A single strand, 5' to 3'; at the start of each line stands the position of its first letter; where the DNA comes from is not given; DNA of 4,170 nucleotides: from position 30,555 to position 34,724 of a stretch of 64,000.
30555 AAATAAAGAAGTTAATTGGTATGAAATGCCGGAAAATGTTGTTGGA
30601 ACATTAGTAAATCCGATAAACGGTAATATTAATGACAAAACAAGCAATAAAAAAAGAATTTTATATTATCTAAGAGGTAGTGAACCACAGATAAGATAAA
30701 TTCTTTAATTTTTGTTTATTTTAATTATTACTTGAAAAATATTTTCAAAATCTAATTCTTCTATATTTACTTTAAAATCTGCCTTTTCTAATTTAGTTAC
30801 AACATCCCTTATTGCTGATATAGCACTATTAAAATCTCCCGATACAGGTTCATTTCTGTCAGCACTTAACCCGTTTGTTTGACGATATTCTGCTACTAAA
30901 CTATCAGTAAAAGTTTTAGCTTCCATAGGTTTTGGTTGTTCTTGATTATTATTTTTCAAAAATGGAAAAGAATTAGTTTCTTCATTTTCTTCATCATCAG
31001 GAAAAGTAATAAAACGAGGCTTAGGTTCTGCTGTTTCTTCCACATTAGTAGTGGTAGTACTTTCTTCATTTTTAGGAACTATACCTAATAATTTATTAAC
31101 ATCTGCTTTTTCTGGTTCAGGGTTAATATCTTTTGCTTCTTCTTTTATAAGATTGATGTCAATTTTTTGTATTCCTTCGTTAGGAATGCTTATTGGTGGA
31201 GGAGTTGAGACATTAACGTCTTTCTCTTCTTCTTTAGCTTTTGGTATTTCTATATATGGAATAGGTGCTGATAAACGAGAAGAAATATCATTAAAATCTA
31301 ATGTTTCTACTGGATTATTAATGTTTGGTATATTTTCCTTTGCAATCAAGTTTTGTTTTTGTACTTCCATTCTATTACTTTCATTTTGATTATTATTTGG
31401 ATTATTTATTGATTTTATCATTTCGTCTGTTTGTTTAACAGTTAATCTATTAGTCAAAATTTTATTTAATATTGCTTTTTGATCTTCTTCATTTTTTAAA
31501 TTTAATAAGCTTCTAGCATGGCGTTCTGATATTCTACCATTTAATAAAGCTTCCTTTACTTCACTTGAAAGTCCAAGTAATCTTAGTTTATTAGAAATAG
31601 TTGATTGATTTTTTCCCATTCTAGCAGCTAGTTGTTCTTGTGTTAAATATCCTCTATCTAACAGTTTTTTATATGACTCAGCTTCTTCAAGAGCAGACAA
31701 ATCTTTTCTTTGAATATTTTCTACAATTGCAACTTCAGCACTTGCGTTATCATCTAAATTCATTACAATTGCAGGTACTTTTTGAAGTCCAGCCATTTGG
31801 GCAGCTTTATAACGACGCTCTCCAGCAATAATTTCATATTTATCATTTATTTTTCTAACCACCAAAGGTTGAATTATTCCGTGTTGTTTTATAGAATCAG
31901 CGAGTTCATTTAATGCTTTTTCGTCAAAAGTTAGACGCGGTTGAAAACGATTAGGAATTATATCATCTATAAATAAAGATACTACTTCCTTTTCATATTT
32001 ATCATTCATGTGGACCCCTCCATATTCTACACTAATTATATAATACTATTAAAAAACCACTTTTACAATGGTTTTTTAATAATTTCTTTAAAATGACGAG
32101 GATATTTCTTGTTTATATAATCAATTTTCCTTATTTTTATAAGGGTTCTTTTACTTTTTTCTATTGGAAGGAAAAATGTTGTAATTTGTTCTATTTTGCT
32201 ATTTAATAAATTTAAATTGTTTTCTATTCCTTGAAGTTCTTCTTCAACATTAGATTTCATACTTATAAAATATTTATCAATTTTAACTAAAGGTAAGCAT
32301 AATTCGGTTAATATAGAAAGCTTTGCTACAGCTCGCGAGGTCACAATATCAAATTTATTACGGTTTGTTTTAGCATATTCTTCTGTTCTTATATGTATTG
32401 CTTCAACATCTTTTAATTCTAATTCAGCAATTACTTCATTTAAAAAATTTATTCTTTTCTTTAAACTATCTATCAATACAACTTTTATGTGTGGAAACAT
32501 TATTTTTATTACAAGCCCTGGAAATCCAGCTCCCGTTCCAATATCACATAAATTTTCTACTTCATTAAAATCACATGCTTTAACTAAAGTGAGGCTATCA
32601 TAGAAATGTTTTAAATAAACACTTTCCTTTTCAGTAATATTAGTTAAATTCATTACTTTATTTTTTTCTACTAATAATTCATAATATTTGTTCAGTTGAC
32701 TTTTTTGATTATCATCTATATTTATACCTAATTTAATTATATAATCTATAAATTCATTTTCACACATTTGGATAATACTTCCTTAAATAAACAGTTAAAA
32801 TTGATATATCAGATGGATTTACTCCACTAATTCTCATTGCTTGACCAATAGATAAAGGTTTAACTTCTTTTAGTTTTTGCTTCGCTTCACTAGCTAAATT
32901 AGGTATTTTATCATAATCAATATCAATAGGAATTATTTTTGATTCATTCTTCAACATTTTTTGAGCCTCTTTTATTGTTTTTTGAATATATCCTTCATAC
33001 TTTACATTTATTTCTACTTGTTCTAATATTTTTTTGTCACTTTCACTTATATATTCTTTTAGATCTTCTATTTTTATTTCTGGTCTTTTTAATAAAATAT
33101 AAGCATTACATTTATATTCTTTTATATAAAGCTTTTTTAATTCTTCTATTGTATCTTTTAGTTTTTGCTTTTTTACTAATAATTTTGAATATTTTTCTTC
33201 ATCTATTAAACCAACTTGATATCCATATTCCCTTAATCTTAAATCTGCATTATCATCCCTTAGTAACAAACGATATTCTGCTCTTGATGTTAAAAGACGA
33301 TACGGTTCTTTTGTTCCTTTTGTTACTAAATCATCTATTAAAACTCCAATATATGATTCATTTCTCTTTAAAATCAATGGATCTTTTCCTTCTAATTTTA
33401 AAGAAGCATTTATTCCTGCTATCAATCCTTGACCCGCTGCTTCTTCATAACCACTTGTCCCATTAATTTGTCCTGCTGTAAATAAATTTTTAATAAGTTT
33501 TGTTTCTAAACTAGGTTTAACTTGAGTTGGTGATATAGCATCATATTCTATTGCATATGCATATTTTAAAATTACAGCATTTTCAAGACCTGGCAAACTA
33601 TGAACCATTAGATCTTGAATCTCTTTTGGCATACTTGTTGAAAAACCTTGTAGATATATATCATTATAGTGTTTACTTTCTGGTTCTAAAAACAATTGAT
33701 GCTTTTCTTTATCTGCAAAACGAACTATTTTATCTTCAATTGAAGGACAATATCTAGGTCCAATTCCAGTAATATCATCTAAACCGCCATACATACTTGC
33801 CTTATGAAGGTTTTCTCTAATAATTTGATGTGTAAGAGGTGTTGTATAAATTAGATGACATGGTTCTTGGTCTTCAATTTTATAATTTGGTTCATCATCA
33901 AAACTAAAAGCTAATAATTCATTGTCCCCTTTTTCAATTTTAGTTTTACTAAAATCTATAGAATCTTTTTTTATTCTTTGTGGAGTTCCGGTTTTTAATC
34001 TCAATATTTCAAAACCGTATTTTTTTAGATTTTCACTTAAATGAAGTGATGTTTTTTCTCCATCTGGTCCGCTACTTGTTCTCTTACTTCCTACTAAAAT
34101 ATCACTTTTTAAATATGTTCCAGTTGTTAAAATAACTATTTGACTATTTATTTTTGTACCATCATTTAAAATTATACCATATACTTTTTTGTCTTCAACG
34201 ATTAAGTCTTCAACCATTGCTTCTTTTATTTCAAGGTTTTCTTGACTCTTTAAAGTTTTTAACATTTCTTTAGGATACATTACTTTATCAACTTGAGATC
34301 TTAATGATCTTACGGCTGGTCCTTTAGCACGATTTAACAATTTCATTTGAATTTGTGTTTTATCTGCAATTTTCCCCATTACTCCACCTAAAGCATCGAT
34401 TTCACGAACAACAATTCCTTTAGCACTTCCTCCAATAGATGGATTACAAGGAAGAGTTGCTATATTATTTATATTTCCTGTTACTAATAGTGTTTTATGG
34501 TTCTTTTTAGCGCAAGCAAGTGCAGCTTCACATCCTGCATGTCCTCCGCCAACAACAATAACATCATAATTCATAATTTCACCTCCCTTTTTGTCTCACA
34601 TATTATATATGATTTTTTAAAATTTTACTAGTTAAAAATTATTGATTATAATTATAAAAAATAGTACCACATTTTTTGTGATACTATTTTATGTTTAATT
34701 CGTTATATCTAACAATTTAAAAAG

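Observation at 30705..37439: Origin-proximal gene order rearranged relative to the Bacillus paradigm; orphan extended ParB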

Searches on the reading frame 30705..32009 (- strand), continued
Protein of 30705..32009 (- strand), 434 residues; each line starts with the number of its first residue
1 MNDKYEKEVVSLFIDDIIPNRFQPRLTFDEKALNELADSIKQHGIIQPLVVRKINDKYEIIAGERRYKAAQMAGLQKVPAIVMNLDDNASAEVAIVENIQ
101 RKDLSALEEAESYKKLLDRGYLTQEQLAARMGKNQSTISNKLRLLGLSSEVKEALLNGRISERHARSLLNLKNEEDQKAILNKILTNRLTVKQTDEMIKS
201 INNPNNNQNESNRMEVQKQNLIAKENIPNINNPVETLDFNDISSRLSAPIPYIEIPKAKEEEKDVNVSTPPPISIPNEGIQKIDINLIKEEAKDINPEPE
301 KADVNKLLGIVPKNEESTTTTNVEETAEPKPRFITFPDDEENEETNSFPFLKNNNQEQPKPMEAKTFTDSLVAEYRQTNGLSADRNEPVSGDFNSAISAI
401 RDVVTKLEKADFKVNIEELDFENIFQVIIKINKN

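Call 39: predict_structure(alignment_id=A2)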
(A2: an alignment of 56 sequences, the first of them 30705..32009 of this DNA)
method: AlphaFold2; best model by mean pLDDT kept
length: 434 residues; sequences in the alignment: 56
mean_pLDDT: 72.9   pTM: 0.42
mean pLDDT of the five models: 72.9, 72.4, 70.9, 69.9, 68.0
residues with pLDDT >= 90: 134; 70-90: 113; 50-70: 100; < 50: 87
segments of 3 or more residues with pLDDT < 50: 1-3, 228-232, 244-247, 262-269, 276-280, 312-328, 335-357, 359-362, 380-384
pLDDT, mean of each block of 10 residues (from residue 1): 58 90 72 90 89 90 89 93 82 73 80 85 85 89 93 92 93 93 94 92 72 66 53 47 50 55 46 49 65 66 71 46 46 46 40 43 53 63 62 88 93 94 92 85
secondary structure, 60 per line:
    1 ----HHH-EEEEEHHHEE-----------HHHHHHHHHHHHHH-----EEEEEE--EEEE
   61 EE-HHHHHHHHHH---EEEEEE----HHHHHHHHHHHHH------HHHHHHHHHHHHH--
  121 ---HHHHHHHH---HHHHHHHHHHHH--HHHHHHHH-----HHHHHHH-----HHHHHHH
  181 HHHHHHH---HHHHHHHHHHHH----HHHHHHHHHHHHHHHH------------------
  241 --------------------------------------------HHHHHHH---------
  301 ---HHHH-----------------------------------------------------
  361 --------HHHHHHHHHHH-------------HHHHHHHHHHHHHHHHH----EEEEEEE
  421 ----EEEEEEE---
elements in order: E9-13 H30-43 E49-54 E57-62 H64-73 E77-82 H87-99 H106-118 H124-131 H135-146 H149-156 H162-168 H174-187 H191-202 H207-222 H285-291 H304-307 H369-379 H393-409 E414-420 E425-431

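Call 47: find_encoding_contigs(protein=P0099, flank=10000, max_places=1)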
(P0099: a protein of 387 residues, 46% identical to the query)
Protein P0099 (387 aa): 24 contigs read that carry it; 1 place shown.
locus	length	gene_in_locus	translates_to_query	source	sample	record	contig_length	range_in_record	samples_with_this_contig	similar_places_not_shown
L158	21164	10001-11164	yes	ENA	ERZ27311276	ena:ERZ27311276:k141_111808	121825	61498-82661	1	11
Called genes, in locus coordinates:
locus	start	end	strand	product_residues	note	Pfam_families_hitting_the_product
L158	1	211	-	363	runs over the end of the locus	PF02463:SMC_N, PF13175:AAA_15, PF13304:AAA_21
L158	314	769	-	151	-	PF06338:ComK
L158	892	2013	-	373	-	PF00712:DNA_pol3_beta, PF02767:DNA_pol3_beta_2, PF02768:DNA_pol3_beta_3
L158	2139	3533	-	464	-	PF11638:DnaA_N, PF00308:Bac_DnaA, PF00004:AAA (weak), PF01695:IstB_IS21 (weak), PF08299:Bac_DnaA_C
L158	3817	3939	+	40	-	PF00468:Ribosomal_L34 (faint)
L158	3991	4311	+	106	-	PF00825:Ribonuclease_P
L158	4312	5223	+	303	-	PF02096:60KD_IMP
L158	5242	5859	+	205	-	PF13083:KH_KhpA-B (weak), PF07650:KH_2 (weak), PF01424:R3H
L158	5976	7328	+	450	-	PF00350:Dynamin_N (faint), PF10396:TrmE_N, PF12631:MnmE_helical, PF00009:GTP_EFTU (faint), PF01926:MMR_HSR1, PF02421:FeoB_N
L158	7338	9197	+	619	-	PF00890:FAD_binding_2 (faint), PF01134:GIDA, PF07992:Pyr_redox_2 (weak), PF21680:GIDA_C_1st, PF13932:SAM_GIDA_C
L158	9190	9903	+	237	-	PF02527:GidB, PF13847:Methyltransf_31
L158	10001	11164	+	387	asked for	PF02195:ParB_N, PF17762:HTH_ParB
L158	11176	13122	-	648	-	PF00912:Transgly, PF00905:Transpeptidase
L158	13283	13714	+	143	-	-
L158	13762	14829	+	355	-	PF03462:PCRF, PF00472:RF-1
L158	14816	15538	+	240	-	PF03602:Cons_hypoth95 (weak), PF05175:MTS, PF10294:Methyltransf_16 (weak), PF06325:PrmA (faint), PF13847:Methyltransf_31, PF13649:Methyltransf_25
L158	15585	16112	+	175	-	PF09551:Spore_II_R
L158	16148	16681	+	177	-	PF02659:Mntp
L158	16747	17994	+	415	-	PF00275:EPSP_synthase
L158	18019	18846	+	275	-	-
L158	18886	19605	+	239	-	-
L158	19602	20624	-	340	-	PF03462:PCRF, PF00472:RF-1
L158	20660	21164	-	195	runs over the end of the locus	PF06130:PTAC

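Call 61: fold_search(model_id=the predicted structure, library=pdb)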
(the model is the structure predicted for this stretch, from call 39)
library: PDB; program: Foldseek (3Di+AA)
matches with E <= 10: 191; with E <= 0.001: 45
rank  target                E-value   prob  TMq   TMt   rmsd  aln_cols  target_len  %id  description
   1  7nfu_A                2.2e-20  1.00  0.40  0.73   3.1       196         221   52  Crystal structure of C-terminally truncated Geobacillus thermoleovorans nucleoid occlusion protein Noc (released 2021-02-17)
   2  7nfu_B                2.8e-20  1.00  0.39  0.74   4.1       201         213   52  Crystal structure of C-terminally truncated Geobacillus thermoleovorans nucleoid occlusion protein Noc (released 2021-02-17)
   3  7ng0                  1.1e-19  1.00  0.23  0.49  13.3       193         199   53  Crystal structure of N- and C-terminally truncated Geobacillus thermoleovorans nucleoid occlusion protein Noc (released 2021-02-17)
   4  7bnr_A                2.1e-19  1.00  0.24  0.50  13.1       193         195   44  Crystal structure of a ParB Q52A mutant from Myxococcus xanthus bound to CTPyS (released 2021-09-08)
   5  7bnk_A                2.3e-19  1.00  0.23  0.50  13.2       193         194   44  Crystal structure of ParB from Myxococcus xanthus bound to CDP and Monothiophosphate (released 2021-09-08)
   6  6sdk_B                4.1e-19  1.00  0.24  0.49  13.4       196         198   46  Crystal structure of bacterial ParB dimer bound to CDP (released 2019-10-23)
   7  7ol9_B                6.0e-19  1.00  0.24  0.49  13.7       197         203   48  Crystal structure of C-terminally truncated Bacillus subtilis nucleoid occlusion protein (Noc) complexed to the Noc-bi (released 2022-03-09)
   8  7bnr_B                8.3e-19  1.00  0.23  0.50  12.9       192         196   44  Crystal structure of a ParB Q52A mutant from Myxococcus xanthus bound to CTPyS (released 2021-09-08)
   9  7bnk_B                8.8e-19  1.00  0.23  0.50  13.2       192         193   45  Crystal structure of ParB from Myxococcus xanthus bound to CDP and Monothiophosphate (released 2021-09-08)
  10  6sdk_A                1.1e-18  1.00  0.24  0.49  13.1       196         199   46  Crystal structure of bacterial ParB dimer bound to CDP (released 2019-10-23)
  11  7o0n_A                3.2e-18  1.00  0.23  0.50  13.1       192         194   44  Crystal structure of a ParB E93A mutant from Myxococcus xanthus bound to CDP and monothiophosphate (released 2021-09-15)
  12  7ol9_A                5.7e-18  1.00  0.23  0.49  13.4       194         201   48  Crystal structure of C-terminally truncated Bacillus subtilis nucleoid occlusion protein (Noc) complexed to the Noc-bi (released 2022-03-09)
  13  1vz0_A                5.5e-17  1.00  0.37  0.82  12.1       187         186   53  Chromosome segregation protein Spo0J from Thermus thermophilus (released 2004-07-19)
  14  1vz0_E                7.2e-17  1.00  0.37  0.81  12.0       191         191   52  Chromosome segregation protein Spo0J from Thermus thermophilus (released 2004-07-19)
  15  1vz0_F                9.9e-17  1.00  0.37  0.81  12.1       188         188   53  Chromosome segregation protein Spo0J from Thermus thermophilus (released 2004-07-19)
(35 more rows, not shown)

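Call 65: search_protein_families(library=ncbifam, proteins=[P0114, P0099, P0031], max_evalue=1e-30)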
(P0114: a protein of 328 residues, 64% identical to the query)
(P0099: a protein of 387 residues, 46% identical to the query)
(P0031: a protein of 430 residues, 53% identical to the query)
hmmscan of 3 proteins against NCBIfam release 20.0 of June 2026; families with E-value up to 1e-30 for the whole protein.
P0114 (328 aa): 3 families
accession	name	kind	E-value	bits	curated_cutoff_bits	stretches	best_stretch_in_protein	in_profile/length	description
TIGR04285.1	nucleoid_noc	exception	1.4e-86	290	315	1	7-203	1-197/255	nucleoid occlusion protein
TIGR00180.1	parB_part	domain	4e-53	179.9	58.45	1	5-184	2-186/186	ParB/RepB/Spo0J family partition protein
TIGR03734.1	PRTRC_parB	hypoth_equivalog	2.9e-39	135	278.6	1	22-199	7-188/555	PRTRC system ParB family protein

P0099 (387 aa): 3 families
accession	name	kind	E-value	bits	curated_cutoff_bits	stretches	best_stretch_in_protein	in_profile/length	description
TIGR04285.1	nucleoid_noc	exception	9.3e-86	287.3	315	1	6-211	1-205/255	nucleoid occlusion protein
TIGR00180.1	parB_part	domain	1.2e-47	162.1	58.45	1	5-182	3-185/186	ParB/RepB/Spo0J family partition protein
TIGR03734.1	PRTRC_parB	hypoth_equivalog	1.6e-34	119.4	278.6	1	21-200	7-190/555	PRTRC system ParB family protein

P0031 (430 aa): 3 families
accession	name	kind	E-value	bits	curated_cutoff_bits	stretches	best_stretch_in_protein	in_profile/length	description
TIGR04285.1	nucleoid_noc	exception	3.6e-89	298.5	315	1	9-204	2-197/255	nucleoid occlusion protein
TIGR00180.1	parB_part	domain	1.1e-53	181.7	58.45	1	11-185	7-186/186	ParB/RepB/Spo0J family partition protein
TIGR03734.1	PRTRC_parB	hypoth_equivalog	5.6e-39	134.1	278.6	1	23-200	7-188/555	PRTRC system ParB family protein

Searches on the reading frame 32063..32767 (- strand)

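Call 4: search_protein_families(library=ncbifam, proteins=[window:32063-32767:-])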
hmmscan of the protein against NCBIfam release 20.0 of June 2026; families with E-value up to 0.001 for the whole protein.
window:32063-32767:- (234 aa): 9 families
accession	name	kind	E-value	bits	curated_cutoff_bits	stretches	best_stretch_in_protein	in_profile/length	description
TIGR00138.1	rsmG_gidB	equivalog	1.6e-48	164.8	99.5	1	25-200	1-174/183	16S rRNA (guanine(527)-N(7))-methyltransferase RsmG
TIGR03534.1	RF_mod_PrmC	equivalog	1.3e-06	28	199.1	1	67-144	86-162/253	peptide chain release factor N(5)-glutamine methyltransferase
NF006138.0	PRK08287.1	equivalog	5.2e-05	23.2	210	1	65-125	27-87/189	decarboxylating cobalt-precorrin-6B (C(15))-methyltransferase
TIGR01983.1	UbiG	equivalog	7.1e-05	22.2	102.95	1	65-146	46-124/228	bifunctional 2-polyprenyl-6-hydroxyphenol methylase/3-demethylubiquinol 3-O-methyltransferase UbiG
NF041537.1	ArsM_AhpD_UU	exception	0.00041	19.3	510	1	68-150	75-157/345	arsenite methyltransferase/AhpD domain selenoprotein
TIGR03533.1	L3_gln_methyl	equivalog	0.00049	19.5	229.7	1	66-144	118-195/284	50S ribosomal protein L3 N(5)-glutamine methyltransferase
TIGR02469.1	CbiT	equivalog_domain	0.00052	20.3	78.3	0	69-142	19-92/124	precorrin-6Y C5,15-methyltransferase (decarboxylating) subunit CbiT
NF047649.1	MTase_UXPK_star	exception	0.00071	18.7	460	0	71-155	79-163/283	methyltransferase/UXPK-star double selenoprotein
TIGR00536.1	hemK_fam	subfamily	0.00089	18.4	115.5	0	70-144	115-188/286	HemK family protein methyltransferase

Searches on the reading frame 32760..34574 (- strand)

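Call 4: search_protein_families(library=ncbifam, proteins=[window:32760-34574:-])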
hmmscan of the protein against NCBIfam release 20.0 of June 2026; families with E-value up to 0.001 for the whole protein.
window:32760-34574:- (604 aa): 23 families
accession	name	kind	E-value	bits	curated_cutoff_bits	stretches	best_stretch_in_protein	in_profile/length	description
TIGR00136.1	mnmG_gidA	equivalog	3.1e-255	848.3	524.85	1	3-599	1-614/616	tRNA uridine-5-carboxymethylaminomethyl(34) synthesis enzyme MnmG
NF003739.0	PRK05335.1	equivalog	8.9e-23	80.7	262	2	304-419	274-389/441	methylenetetrahydrofolate--tRNA-(uracil(54)-C(5))-methyltransferase (FADH(2)-oxidizing) TrmFO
TIGR00137.1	gid_trmFO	equivalog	1.3e-19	70.4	428.65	1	306-423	273-390/433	FADH(2)-oxidizing methylenetetrahydrofolate--tRNA-(uracil(54)-C(5))-methyltransferase TrmFO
TIGR02032.1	GG-red-SF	subfamily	3.9e-06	26.8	158.8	1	3-153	1-147/297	geranylgeranyl reductase family protein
TIGR03140.1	AhpF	equivalog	9.8e-06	24.4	502.9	0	2-35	212-245/515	alkyl hydroperoxide reductase subunit F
NF003720.0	PRK05329.1-3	equivalog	1.7e-05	23.7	313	1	1-32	1-32/437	glycerol-3-phosphate dehydrogenase subunit GlpB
NF053717.1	VnlPnlRedVprA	equivalog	2.7e-05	23.2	600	0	2-31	6-35/481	vinyl phenol reductase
TIGR01812.1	sdhA_frdA_Gneg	subfamily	8e-05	21.3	567.3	0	4-32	1-29/568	succinate dehydrogenase or fumarate reductase, flavoprotein subunit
NF041080.1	DGGGPL_reductase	equivalog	0.00011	21.2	580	1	2-153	1-155/447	digeranylgeranylglycerophospholipid reductase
NF005691.0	PRK07494.1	equivalog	0.00011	20.9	459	0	2-34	8-40/404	UbiH/UbiF family hydroxylase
TIGR03378.1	glycerol3P_GlpB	equivalog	0.00015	20.9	174.15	0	3-32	1-30/419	anaerobic glycerol-3-phosphate dehydrogenase subunit GlpB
NF005788.0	PRK07608.1-3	equivalog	0.00016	20.6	478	0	1-30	1-30/388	UbiH/UbiF family hydroxylase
TIGR04542.1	GMC_mycofac_2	equivalog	0.00019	20.6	400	0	90-165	162-237/425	mycofactocin system GMC family oxidoreductase MftG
NF009478.0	PRK12844.1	equivalog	0.00031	19.2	789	0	2-31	8-37/559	3-ketosteroid-delta-1-dehydrogenase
TIGR01816.1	sdhA_forward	equivalog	0.00041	18.6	727.35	0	2-32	2-32/584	succinate dehydrogenase flavoprotein subunit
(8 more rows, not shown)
